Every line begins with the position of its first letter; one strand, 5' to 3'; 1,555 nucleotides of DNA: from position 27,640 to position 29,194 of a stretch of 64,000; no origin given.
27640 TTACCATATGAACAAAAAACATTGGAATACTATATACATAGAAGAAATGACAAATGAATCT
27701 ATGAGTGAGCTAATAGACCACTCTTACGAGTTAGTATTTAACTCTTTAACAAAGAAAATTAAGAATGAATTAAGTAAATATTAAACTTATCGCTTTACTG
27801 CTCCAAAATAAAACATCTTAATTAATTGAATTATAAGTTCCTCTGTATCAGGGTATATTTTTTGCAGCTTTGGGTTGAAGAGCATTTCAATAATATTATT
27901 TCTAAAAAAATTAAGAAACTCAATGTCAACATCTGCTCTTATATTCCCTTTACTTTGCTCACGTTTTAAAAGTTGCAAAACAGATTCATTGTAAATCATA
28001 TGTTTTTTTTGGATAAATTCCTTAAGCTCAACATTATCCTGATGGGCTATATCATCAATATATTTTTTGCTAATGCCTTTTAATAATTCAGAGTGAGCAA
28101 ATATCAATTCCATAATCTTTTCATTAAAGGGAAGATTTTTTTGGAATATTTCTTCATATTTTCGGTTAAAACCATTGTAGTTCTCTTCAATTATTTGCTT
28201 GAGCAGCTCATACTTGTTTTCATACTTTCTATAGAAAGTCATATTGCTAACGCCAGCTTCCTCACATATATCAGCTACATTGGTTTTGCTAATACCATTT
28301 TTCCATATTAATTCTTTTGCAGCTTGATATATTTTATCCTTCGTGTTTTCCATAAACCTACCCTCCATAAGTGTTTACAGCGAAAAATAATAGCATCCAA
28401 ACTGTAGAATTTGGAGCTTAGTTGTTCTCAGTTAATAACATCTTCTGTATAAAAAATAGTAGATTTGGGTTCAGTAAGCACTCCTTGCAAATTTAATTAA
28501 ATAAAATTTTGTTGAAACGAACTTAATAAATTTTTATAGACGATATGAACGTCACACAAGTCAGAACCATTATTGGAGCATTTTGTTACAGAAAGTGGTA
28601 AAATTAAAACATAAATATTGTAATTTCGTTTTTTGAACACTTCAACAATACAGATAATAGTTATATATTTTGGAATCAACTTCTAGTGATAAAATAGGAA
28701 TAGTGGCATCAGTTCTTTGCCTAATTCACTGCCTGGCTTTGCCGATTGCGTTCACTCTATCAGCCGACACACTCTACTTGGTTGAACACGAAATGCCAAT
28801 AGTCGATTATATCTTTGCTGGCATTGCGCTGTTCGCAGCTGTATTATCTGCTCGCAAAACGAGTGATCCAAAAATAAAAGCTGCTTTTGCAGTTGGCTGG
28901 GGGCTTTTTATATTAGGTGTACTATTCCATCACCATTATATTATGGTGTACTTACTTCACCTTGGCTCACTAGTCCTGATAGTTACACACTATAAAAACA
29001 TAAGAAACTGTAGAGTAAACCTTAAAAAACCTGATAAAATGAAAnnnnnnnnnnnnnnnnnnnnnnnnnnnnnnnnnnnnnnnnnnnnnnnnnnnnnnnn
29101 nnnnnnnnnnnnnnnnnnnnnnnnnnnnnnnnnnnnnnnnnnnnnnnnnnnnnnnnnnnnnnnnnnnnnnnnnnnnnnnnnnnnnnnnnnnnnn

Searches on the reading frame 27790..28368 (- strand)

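Call 18: search_protein_families(library=pfam, proteins=[window:27790-28368:-], max_evalue=0.00001)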
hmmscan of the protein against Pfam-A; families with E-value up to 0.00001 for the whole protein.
window:27790-28368:- (193 aa): 1 family
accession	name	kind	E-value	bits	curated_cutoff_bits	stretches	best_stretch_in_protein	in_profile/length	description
PF00440.29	TetR_N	-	8.1e-12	45.2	24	1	13-58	1-46/47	Bacterial regulatory proteins, tetR family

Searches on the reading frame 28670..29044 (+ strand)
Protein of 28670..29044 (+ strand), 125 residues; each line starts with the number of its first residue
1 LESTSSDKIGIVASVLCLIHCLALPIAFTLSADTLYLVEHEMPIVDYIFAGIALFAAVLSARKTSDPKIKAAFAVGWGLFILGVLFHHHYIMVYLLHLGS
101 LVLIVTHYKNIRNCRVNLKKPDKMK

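Call 18: search_protein_families(library=pfam, proteins=[window:28670-29044:+], max_evalue=0.00001)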
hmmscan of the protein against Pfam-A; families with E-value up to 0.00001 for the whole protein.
window:28670-29044:+ (125 aa): 1 family
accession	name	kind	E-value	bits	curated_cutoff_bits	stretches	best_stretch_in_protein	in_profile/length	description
PF03203.19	MerC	-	1.7e-18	67.6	27.6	1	7-112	1-108/108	MerC mercury resistance protein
